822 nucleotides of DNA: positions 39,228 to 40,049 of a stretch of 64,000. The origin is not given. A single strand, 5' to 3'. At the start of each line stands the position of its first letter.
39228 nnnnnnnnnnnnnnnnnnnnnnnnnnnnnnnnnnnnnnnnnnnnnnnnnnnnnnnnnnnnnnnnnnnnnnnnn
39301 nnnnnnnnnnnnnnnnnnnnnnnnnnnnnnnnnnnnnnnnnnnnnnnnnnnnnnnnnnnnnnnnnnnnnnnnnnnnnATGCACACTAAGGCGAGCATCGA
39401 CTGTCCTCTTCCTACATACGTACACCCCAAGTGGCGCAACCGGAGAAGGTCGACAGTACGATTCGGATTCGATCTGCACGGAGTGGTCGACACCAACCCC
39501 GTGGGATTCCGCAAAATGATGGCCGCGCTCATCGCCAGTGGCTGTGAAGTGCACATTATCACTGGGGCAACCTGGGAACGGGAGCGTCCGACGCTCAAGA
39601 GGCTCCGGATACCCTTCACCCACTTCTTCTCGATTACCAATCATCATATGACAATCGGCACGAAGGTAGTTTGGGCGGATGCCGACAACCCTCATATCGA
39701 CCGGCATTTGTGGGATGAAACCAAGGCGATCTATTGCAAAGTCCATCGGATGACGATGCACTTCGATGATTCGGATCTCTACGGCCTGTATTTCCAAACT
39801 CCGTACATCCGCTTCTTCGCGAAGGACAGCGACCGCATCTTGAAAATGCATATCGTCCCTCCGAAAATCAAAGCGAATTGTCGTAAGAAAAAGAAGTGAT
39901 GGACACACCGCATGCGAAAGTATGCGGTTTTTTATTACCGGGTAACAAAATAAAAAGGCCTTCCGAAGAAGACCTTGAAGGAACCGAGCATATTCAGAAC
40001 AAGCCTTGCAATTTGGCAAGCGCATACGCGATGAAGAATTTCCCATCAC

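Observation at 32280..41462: NrtR-centred NAD salvage/recycling island with split NadM/Nudix, divergent Prs and several uncharacterised nucleotide enzymes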

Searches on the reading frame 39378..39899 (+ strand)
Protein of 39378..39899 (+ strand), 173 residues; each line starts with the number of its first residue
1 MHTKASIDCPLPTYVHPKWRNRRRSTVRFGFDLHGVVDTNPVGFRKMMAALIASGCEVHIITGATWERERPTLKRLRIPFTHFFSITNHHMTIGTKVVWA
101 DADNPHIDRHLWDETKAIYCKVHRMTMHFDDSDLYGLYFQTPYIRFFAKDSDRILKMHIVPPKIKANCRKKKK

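Call 3: search_protein_families(library=pfam, proteins=[window:39378-39899:+], max_evalue=0.01)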
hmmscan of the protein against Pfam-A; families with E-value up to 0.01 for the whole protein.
window:39378-39899:+ (173 aa): 0 families

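Call 4: search_protein_families(library=ncbifam, proteins=[window:39378-39899:+], max_evalue=0.01)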
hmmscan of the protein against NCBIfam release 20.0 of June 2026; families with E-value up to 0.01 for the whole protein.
window:39378-39899:+ (173 aa): 0 families

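Call 27: search_protein_families(library=padloc, proteins=[window:39378-39899:+], max_evalue=0.01)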
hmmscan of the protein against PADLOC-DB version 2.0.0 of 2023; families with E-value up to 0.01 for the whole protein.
window:39378-39899:+ (173 aa): 0 families

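Call 28: search_protein_families(library=phrogs, proteins=[window:39378-39899:+], max_evalue=0.01)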
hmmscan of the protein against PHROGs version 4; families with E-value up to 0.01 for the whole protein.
window:39378-39899:+ (173 aa): 1 family
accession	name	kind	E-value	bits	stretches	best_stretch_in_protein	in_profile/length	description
phrog_13623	-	unknown function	8.1e-14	53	1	26-140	80-188/208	-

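Call 30: search_solved_structures(query=window:39378-39899:+, max_evalue=1)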
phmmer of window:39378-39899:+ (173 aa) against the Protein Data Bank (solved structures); distinct sequences matched with E-value up to 1: 1.
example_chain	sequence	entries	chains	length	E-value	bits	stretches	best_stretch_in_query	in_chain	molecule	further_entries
3ef8_A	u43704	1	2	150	0.38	13.8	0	37-141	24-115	Putative Scyalone Dehydratase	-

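Call 50: search_dna_similar(query=window:39378-39899:+, collection=phages, mode=protein, max_rows=15, max_evalue=0.001)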
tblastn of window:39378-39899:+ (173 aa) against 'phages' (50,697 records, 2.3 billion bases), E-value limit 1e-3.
Records with a match: 53; places in all: 53; records where one place covers at least 80% of the query: 0.
Best place of each record, by identity: <60% 53.
By first word of the organism name: Vibrio 49; uncultured 3; Bacteriophage 1.
By host as written in the record: - 24; Vibrio parahaemolyticus 4; Vibrio sp. 4; Vibrio harveyi 2; Vibrio alginolyticus V1 2; Vibrio alginolyticus ATCC 17749 2; Vibrio alginolyticus 2; Vibrio alginolyticus NBRC 15630 = ATCC 17749 2; and 10 more.
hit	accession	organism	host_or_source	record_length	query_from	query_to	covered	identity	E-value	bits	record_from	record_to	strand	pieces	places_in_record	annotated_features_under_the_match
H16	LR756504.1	uncultured phage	metagenomic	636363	21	151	76%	40.3%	2e-23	101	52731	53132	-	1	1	record has no annotation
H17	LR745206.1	uncultured phage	metagenomic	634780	25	147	71%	36.9%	1e-15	79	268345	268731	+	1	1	record has no annotation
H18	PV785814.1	Vibrio phage QD01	Vibrio natriegens Vmax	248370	20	146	73%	31.5%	1e-11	67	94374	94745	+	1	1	hypothetical protein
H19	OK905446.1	Vibrio phage VS1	Vibrio splendidus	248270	20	146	73%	31.5%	1e-11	67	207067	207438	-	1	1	record has no annotation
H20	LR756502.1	uncultured phage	metagenomic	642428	21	152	76%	29.7%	1e-16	82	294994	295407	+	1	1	record has no annotation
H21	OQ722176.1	Vibrio phage vB_VspM_VS2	Vibrio splendidus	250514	20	146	73%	30.8%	1e-11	67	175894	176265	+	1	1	record has no annotation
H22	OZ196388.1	Vibrio phage D485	Seawater and oysters mix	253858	27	135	63%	35.8%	1e-9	62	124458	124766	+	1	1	hypothetical protein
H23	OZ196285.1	Vibrio phage F86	Seawater and oysters mix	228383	25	135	64%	35.1%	7e-10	62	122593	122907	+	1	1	hypothetical protein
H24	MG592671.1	Vibrio phage 2.275.O._10N.286.54.E11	Vibrio cyclitrophicus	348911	27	153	73%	30.4%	8e-14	74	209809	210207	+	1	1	hypothetical protein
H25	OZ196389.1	Vibrio phage D490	Seawater and oysters mix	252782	27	135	63%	34.9%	2e-9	61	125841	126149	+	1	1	hypothetical protein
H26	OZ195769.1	Vibrio phage D482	Seawater and oysters mix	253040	27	135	63%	34.9%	2e-9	61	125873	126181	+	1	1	hypothetical protein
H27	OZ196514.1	Vibrio phage K575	Seawater and oysters mix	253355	27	135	63%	34.9%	2e-9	61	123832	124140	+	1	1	hypothetical protein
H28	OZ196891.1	Vibrio phage 6E35-1b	Seawater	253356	27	135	63%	34.9%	2e-9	61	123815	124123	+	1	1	hypothetical protein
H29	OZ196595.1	Vibrio phage K571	Seawater and oysters mix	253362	27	135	63%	34.9%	2e-9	61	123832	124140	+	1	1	hypothetical protein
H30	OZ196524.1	Vibrio phage K491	Seawater and oysters mix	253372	27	135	63%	34.9%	2e-9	61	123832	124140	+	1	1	hypothetical protein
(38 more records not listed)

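Call 51: get_annotated_region(hit=H18, flank=6000)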
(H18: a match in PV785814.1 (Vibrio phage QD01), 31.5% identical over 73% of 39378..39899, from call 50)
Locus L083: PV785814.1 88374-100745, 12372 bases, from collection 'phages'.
description: Vibrio phage QD01, complete genome.
organism: Vibrio phage QD01 (NCBI taxid 3440539)
taxonomy: Viruses; Duplodnaviria; Heunggongvirae; Uroviricota; Caudoviricetes; Pantevenvirales; Straboviridae
host: Vibrio natriegens Vmax; source: seawater of the Huang sea coast; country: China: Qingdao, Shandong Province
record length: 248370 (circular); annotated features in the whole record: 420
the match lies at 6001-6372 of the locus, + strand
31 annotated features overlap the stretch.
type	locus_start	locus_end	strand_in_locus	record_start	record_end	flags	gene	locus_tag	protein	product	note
CDS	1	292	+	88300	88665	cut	-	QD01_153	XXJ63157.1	autonomous glycyl radical cofactor GrcA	PRK11127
CDS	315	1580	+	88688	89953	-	-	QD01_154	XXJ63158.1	Dda-like helicase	ATP-dependent exoDNAse (exonuclease V), alpha subunit, helicase superfamily I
CDS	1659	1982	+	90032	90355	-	-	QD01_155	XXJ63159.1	hypothetical protein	-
CDS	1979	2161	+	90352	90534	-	-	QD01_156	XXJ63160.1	hypothetical protein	-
CDS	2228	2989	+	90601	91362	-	-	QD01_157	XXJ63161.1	hypothetical protein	-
CDS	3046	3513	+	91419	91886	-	-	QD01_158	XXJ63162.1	hypothetical protein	-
CDS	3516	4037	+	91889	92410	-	-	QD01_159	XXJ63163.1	hypothetical protein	HAD_SAK_2 superfamily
CDS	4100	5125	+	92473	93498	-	-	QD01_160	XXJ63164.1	bifunctional NMN adenylyltransferase/ADP-ribose pyrophosphatase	PRK05379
CDS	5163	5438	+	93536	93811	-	-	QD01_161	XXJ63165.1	hypothetical protein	-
CDS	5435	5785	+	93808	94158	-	-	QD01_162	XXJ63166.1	hypothetical protein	-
CDS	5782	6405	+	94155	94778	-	-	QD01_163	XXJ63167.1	hypothetical protein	-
CDS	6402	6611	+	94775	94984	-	-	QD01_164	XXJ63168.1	hypothetical protein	-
CDS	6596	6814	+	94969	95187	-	-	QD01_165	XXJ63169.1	hypothetical protein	-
CDS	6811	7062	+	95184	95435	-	-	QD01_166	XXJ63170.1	hypothetical protein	-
CDS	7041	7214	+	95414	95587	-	-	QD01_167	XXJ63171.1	hypothetical protein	-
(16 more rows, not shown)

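Call 52: get_annotated_region(hit=H24, flank=6000)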
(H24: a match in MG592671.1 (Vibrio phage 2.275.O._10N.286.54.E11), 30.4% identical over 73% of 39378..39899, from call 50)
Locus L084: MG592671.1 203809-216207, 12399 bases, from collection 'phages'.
description: Vibrio phage 2.275.O._10N.286.54.E11, partial genome.
organism: Vibrio phage 2.275.O._10N.286.54.E11 (NCBI taxid 1881285)
taxonomy: Viruses; Duplodnaviria; Heunggongvirae; Uroviricota; Caudoviricetes
host: Vibrio cyclitrophicus; source: iron chloride precipitation of 0.2um-filtered seawater, resuspended in oxalate solution; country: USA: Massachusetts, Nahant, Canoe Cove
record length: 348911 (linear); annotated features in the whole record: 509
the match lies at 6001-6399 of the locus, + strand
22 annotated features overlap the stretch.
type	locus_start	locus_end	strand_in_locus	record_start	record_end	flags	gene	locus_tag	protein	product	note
CDS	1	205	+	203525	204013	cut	-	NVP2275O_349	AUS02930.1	hypothetical protein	NVP2275O_349; aclame_best_match:protein:vir:95700; tara_best_match:OM-RGC.v1.022426314; cvp_best_match:RF_PEP_66395034; ...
CDS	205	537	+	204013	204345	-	-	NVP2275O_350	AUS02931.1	hypothetical protein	NVP2275O_350; tara_best_match:OM-RGC.v1.029521170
CDS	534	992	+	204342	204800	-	-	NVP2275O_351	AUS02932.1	HD domain protein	NVP2275O_351; aclame_best_match:protein:vir:100610; tara_best_match:OM-RGC.v1.024583878; ...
CDS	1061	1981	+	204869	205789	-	-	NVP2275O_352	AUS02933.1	cyclic nucleotide-binding domain protein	NVP2275O_352; InterPro:IPR000595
CDS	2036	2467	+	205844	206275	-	-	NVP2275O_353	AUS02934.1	NUDIX domain protein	NVP2275O_353; aclame_best_match:protein:vir:98288; tara_best_match:OM-RGC.v1.025505598; ...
CDS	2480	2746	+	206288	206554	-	-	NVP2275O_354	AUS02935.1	TMhelix containing protein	NVP2275O_354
CDS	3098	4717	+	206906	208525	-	-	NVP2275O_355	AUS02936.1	HSP60 family chaperonin GroEL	NVP2275O_355; aclame_best_match:protein:proph:171961; tara_best_match:OM-RGC.v1.001275812; InterPro:IPR018370; ...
CDS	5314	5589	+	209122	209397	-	-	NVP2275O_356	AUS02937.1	hypothetical protein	NVP2275O_356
CDS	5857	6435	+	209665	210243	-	-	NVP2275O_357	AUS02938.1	hypothetical protein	NVP2275O_357; aclame_best_match:protein:vir:5471; tara_best_match:OM-RGC.v1.015314475; cvp_best_match:RF_PEP_34419397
CDS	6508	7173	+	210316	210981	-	-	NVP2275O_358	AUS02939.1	hypothetical protein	NVP2275O_358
CDS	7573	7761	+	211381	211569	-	-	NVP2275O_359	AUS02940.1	hypothetical protein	NVP2275O_359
CDS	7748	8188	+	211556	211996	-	-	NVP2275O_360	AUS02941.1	YqeY-like protein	NVP2275O_360; tara_best_match:OM-RGC.v1.024592845; kegg:none|pfam:PF09424|cog:COG1610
CDS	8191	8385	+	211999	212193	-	-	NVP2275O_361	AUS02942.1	TMhelix containing protein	NVP2275O_361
CDS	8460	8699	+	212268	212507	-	-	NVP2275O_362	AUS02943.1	hypothetical protein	NVP2275O_362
CDS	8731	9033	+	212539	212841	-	-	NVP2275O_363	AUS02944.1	hypothetical protein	NVP2275O_363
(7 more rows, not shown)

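Call 53: find_homologous_proteins(query=window:39378-39899:+, max_evalue=0.001)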
Query window:39378-39899:+ (173 aa): 15 proteins with E <= 0.001 among 19 candidates.
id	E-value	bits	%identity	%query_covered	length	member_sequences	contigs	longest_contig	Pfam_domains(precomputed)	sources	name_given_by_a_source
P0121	5.6e-110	383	97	93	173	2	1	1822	-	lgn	-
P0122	5.8e-83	295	77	93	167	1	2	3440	-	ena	-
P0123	2.3e-68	248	66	92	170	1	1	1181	-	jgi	jgi:hypothetical protein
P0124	3.8e-60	221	57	92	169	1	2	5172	-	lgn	-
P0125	1.8e-58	215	57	90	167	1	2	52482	-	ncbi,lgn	-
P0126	4.6e-58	214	55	100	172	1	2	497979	-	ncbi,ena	-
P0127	4.7e-57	211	56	89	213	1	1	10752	-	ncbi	-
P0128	1.5e-56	209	58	87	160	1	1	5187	-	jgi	jgi:hypothetical protein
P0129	8.9e-56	207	57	87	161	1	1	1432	-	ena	-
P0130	1.1e-54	203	56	91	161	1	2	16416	-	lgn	-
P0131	7.5e-53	197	57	86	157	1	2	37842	-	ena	-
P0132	2.5e-51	192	51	87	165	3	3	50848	-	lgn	-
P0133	5.2e-46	175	50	86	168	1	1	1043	-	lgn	-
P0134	1.7e-33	134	50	72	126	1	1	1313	-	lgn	-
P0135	5.8e-22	96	42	68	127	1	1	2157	-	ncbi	-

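Call 62: predict_structure(alignment_id=A3)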
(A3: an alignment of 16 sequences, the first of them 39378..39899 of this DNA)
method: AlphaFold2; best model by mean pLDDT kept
length: 173 residues; sequences in the alignment: 16
mean_pLDDT: 82.6   pTM: 0.77
mean pLDDT of the five models: 82.6, 82.0, 81.1, 78.9, 77.8
residues with pLDDT >= 90: 95; 70-90: 40; 50-70: 18; < 50: 20
segments of 3 or more residues with pLDDT < 50: 150-163, 168-170
pLDDT, mean of each block of 10 residues (from residue 1): 82 95 91 90 97 97 93 95 95 81 72 91 94 74 75 44 49 45
secondary structure, 60 per line:
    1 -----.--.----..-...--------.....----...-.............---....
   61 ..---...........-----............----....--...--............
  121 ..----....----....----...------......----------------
elements in order: E28-32 H41-53 E57-62 H66-76 E82-85 H86-93 E98-101 E104-106 H109-122 E127-130 H135-138 E143-145 H152-157

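Call 64: search_protein_representatives(alignment_id=A3)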
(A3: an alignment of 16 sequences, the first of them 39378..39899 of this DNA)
Query: 16 sequences, 164 profile positions. Proteins with E-value up to 0.001 (for the whole library): 804; up to 1e-10: 560; up to 1e-30: 117. The best 150 are listed.
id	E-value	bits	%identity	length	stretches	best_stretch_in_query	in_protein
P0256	9.3e-109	376.9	-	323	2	9-158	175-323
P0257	8.3e-84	295.8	-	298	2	18-160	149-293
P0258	1.1e-83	295.3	-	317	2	26-161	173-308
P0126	1.1e-76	272.6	-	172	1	1-162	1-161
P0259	1.5e-53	197.3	-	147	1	21-157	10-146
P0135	5.3e-47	176.1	-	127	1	27-145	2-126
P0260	1.6e-45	171.3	-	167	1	22-155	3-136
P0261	4.9e-45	169.7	-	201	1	20-154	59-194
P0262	1.3e-44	168.3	-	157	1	23-162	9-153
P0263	1.2e-42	161.9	-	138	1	27-157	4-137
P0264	1.9e-42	161.3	-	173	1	19-146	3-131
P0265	4.6e-42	160.0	-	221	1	27-158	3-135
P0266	2.1e-41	157.9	-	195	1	16-146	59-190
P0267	2.1e-41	157.9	-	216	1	16-146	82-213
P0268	4.2e-41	156.9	-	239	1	22-152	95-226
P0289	1.8e-38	148.3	-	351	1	24-150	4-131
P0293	1.5e-37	145.4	-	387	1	27-146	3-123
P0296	2.3e-37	144.7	-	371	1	24-146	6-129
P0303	2.0e-36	141.7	-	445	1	27-148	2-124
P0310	2.1e-35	138.4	-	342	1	7-150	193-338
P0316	4.7e-35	137.2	-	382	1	12-142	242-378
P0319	1.7e-34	135.4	-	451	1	20-143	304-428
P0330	1.5e-33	132.3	-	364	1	21-145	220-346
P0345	1.7e-32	128.9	-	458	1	23-146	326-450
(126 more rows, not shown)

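Call 65: search_protein_families(library=pfam, proteins=[P0256, P0289, P0293, P0296, P0303, P0310, P0316, P0319, P0330, P0345], max_evalue=0.001)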
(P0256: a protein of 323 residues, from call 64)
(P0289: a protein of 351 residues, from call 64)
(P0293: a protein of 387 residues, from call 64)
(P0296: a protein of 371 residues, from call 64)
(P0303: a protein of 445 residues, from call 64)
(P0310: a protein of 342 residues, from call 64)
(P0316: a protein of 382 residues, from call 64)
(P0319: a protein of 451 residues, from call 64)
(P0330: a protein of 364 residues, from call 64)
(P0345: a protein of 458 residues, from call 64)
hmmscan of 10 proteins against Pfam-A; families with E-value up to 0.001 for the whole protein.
P0256 (323 aa): 0 families

P0289 (351 aa): 1 family
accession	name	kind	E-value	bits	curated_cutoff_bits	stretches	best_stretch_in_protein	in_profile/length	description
PF01467.32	CTP_transf_like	-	2.5e-15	57.3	21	1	140-304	1-133/133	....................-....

P0293 (387 aa): 3 families
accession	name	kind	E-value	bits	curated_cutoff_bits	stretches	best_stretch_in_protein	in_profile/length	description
PF00293.34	NUDIX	-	5.6e-19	68.9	21.1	1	168-282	5-118/134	NUDIX domain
PF21906.2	NrtR_WHD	-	4.6e-12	46.3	27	1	318-375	1-57/61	NrtR DNA-binding winged helix domain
PF19368.5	AraR_C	-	3.4e-07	30.9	23.8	1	314-380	1-67/82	AraR C-terminal winged HTH domain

P0296 (371 aa): 2 families
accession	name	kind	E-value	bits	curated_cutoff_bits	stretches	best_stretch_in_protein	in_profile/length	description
PF21906.2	NrtR_WHD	-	3.6e-14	53.1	27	1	303-361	1-58/61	NrtR DNA-binding winged helix domain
PF19368.5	AraR_C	-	5.3e-06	27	23.8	1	299-363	1-65/82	AraR C-terminal winged HTH domain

P0303 (445 aa): 1 family
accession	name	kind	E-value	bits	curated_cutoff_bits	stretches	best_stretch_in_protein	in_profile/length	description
PF01467.32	CTP_transf_like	-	2.4e-21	76.8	21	1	251-415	1-132/133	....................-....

P0310 (342 aa): 0 families

P0316 (382 aa): 2 families
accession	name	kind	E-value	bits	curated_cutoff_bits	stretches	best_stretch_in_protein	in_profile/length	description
PF14528.11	LAGLIDADG_3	-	9.7e-12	45.4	22.5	2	71-136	3-73/82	LAGLIDADG-like domain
PF03161.18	LAGLIDADG_2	-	0.00014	22.3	25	1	36-136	68-165/168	LAGLIDADG DNA endonuclease family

P0319 (451 aa): 1 family
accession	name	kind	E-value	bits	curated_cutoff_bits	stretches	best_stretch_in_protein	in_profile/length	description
PF24308.1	DUF7487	-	5.6e-14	53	27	2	124-195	2-73/220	Family of unknown function (DUF7487)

P0330 (364 aa): 0 families

P0345 (458 aa): 2 families
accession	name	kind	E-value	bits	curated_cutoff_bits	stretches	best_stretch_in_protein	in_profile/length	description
PF08719.17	NADAR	-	1.5e-47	162.4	35.1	1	178-320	12-162/163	NADAR domain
PF01661.27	Macro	-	5.6e-21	75.1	22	1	23-139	1-117/118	Macro domain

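Call 66: fold_search(model_id=the predicted structure, library=pdb)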
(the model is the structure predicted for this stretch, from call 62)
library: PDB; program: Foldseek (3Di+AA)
matches with E <= 10: 1400; with E <= 0.001: 0
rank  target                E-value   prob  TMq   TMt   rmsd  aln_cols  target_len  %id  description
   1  5xvm_A                1.1e-02  0.94  0.36  0.18   6.7       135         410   16  Sterol 3-beta-glucosyltransferase (ugt51) from Saccharomyces cerevisiae (strain ATCC 204508 / S288c) (released 2017-09-06)
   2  2voy_I                1.9e-02  1.00  0.29  0.38   2.5        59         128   19  CryoEM model of CopA, the copper transporting ATPase from Archaeoglobus fulgidus (released 2009-05-26)
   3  3n07_B                1.9e-02  0.89  0.36  0.35   4.4       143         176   14  Structure of putative 3-deoxy-D-manno-octulosonate 8-phosphate phosphatase from Vibrio cholerae (released 2010-08-04)
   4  3n07_D                2.1e-02  0.87  0.35  0.34   4.7       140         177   14  Structure of putative 3-deoxy-D-manno-octulosonate 8-phosphate phosphatase from Vibrio cholerae (released 2010-08-04)
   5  8sft_D                2.5e-02  0.96  0.42  0.19   7.1       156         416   13  Crystal structure of TuUGT202A2 (Tetur22g00270) in complex with kaempferol (released 2024-04-17)
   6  1kjn_A                4.8e-02  0.77  0.38  0.42   8.4       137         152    8  Structure of MT0777 (released 2002-08-14)
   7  3kd3_A                5.2e-02  0.75  0.34  0.29   5.3       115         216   19  Crystal structure of a phosphoserine phosphohydrolase-like protein from Francisella tularensis subsp. tularensis SCHU  (released 2009-12-15)
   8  2j4k_A                5.2e-02  0.41  0.26  0.22  14.7       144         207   11  Crystal structure of uridylate kinase from Sulfolobus solfataricus in complex with UMP to 2.2 Angstrom resolution (released 2007-02-27)
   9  3n07_A                5.9e-02  0.75  0.36  0.35   4.4       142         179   15  Structure of putative 3-deoxy-D-manno-octulosonate 8-phosphate phosphatase from Vibrio cholerae (released 2010-08-04)
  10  4hgr_A                6.3e-02  0.69  0.35  0.36   6.0       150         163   13  Crystal structure of E56A/K67A mutant of 2-keto-3-deoxy-D-glycero-D-galactonononate-9-phosphate phosphohydrolase from  (released 2013-08-21)
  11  3n1u                  6.3e-02  0.66  0.33  0.32   6.5       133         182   16  Structure of putative HAD superfamily (subfamily III A) hydrolase from Legionella pneumophila (released 2010-07-21)
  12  1k1e_D                7.7e-02  0.66  0.37  0.38   9.2       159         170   13  Structure Of the cobalt-bound form of the deoxy-D-mannose-octulosonate 8-phosphate phosphatase (YrbI) From Haemophilus (released 2002-02-27)
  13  2r8e_A                7.7e-02  0.57  0.30  0.30   4.5       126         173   13  Crystal structure of YrbI from Escherichia coli in complex with Mg (released 2008-09-23)
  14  6gnf_B                7.7e-02  0.44  0.29  0.13   5.8       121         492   16  Granule Bound Starch Synthase from Cyanobacterium sp. CLg1 bound to acarbose and ADP (released 2018-07-25)
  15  2j4k_B                7.7e-02  0.23  0.26  0.22  15.3       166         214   12  Crystal structure of uridylate kinase from Sulfolobus solfataricus in complex with UMP to 2.2 Angstrom resolution (released 2007-02-27)
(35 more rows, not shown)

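Call 87: search_protein_families(library=pfam, proteins=[window:39378-39899:+], max_evalue=5)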
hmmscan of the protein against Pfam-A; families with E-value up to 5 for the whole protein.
window:39378-39899:+ (173 aa): 1 family
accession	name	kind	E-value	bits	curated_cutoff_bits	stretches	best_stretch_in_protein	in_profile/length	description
PF13241.12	NAD_binding_7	-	0.086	13.9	22.1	1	36-120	12-89/104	Putative NAD(P)-binding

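Call 111: fold_search(model_id=the predicted structure, library=viral)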
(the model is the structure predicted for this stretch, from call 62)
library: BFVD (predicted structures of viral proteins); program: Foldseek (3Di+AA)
matches with E <= 10: 795; with E <= 0.001: 6
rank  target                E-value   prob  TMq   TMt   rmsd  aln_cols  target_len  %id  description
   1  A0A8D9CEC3            9.4e-10  1.00  0.62  0.54   3.1       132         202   28  Uncharacterized protein [uncultured marine phage]
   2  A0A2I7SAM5            2.1e-09  1.00  0.64  0.58  15.4       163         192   26  (no name in the UniProt tables at hand)
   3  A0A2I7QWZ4            1.0e-08  1.00  0.61  0.52   2.5       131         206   30  (no name in the UniProt tables at hand)
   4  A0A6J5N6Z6            6.4e-04  1.00  0.44  0.27   3.5       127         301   17  Phage-like element PBSX protein, XkdF [uncultured Caudovirales phage]
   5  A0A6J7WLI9            6.4e-04  1.00  0.43  0.17  13.9       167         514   18  Phage-like element PBSX protein, XkdF [uncultured Caudovirales phage]
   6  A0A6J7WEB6            9.5e-04  1.00  0.42  0.22   4.0       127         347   16  Phage-like element PBSX protein, XkdF [uncultured Caudovirales phage]
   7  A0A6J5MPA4            1.6e-03  1.00  0.44  0.52   3.7       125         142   16  HAD-like domain containing protein [uncultured Caudovirales phage]
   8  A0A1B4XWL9            2.5e-03  1.00  0.44  0.28   5.7       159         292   15  Uncharacterized protein [Tenacibaculum phage pT24]
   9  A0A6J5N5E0            2.7e-03  1.00  0.44  0.61   3.6       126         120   15  HAD-like domain containing protein [uncultured Caudovirales phage]
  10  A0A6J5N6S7            3.8e-03  1.00  0.45  0.55   3.3       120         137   14  Uncharacterized protein [uncultured Caudovirales phage]
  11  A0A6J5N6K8            4.6e-03  1.00  0.42  0.34   4.0       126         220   17  HAD-like domain containing protein [uncultured Caudovirales phage]
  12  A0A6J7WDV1            8.3e-03  1.00  0.45  0.31   4.1       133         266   14  HAD-like domain containing protein [uncultured Caudovirales phage]
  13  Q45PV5                9.4e-03  0.99  0.45  0.49   7.2       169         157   11  JK_61P [Escherichia phage Jk06]
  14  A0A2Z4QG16            9.4e-03  0.98  0.42  0.40   6.3       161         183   12  (no name in the UniProt tables at hand)
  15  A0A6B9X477            1.0e-02  0.99  0.49  0.37   6.7       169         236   14  Putative kinase-phosphatase [Escherichia phage tonnikala]
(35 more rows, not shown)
